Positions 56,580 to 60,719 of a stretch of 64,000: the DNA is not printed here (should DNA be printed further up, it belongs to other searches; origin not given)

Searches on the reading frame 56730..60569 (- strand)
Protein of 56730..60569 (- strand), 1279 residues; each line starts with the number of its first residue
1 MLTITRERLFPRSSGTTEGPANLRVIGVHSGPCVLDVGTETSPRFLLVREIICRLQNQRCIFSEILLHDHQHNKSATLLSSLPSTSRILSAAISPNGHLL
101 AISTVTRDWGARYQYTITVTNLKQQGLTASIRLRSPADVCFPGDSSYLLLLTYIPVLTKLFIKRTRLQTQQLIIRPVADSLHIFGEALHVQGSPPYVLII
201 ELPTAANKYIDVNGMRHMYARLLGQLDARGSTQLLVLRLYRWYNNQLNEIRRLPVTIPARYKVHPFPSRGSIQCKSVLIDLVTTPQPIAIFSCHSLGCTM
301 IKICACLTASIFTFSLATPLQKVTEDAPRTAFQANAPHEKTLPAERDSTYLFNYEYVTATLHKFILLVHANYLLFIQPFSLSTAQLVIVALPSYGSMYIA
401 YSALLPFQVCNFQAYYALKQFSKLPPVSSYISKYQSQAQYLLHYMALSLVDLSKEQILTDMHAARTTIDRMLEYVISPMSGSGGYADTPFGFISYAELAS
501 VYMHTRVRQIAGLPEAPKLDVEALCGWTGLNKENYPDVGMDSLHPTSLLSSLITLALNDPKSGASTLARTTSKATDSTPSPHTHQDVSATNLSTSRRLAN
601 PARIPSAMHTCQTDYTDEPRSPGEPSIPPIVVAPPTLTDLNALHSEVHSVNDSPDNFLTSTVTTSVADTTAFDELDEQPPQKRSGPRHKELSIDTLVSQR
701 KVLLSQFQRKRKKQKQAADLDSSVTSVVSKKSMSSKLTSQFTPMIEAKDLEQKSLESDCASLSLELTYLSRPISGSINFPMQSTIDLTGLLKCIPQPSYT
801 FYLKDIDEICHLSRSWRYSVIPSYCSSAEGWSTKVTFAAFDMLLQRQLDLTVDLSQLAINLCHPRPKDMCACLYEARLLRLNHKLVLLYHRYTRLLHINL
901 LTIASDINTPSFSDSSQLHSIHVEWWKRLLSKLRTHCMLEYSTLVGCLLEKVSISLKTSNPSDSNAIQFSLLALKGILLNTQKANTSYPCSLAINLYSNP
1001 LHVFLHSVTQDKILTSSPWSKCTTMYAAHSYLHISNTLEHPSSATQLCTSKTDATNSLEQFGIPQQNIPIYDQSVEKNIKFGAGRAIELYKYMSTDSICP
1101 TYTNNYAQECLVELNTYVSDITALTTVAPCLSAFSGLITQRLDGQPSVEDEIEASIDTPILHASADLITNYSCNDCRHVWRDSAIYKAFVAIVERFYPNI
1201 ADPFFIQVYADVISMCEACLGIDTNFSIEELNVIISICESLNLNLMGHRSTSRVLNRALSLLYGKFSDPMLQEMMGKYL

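Call 5: search_protein_families(library=pfam, proteins=[window:56730-60569:-], max_evalue=1)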
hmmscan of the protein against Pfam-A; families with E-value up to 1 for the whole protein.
window:56730-60569:- (1279 aa): 0 families

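Call 73: find_encoding_contigs(protein=window:56730-60569:-, flank=5000, max_places=5)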
Protein window:56730-60569:- (1279 aa): 23 contigs read that carry it; 2 places shown.
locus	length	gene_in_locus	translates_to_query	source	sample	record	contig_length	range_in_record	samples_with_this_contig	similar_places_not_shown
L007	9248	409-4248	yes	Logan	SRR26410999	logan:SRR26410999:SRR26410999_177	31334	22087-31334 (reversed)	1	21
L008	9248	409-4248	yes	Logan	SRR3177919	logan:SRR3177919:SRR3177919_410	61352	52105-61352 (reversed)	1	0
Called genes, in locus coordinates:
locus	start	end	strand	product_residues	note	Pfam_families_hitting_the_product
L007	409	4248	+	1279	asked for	-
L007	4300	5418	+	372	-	PF01255:Prenyltransf (weak)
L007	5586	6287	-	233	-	-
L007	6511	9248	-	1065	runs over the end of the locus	-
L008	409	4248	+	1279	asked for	-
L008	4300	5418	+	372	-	PF01255:Prenyltransf (weak)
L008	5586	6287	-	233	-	-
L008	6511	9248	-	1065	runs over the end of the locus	-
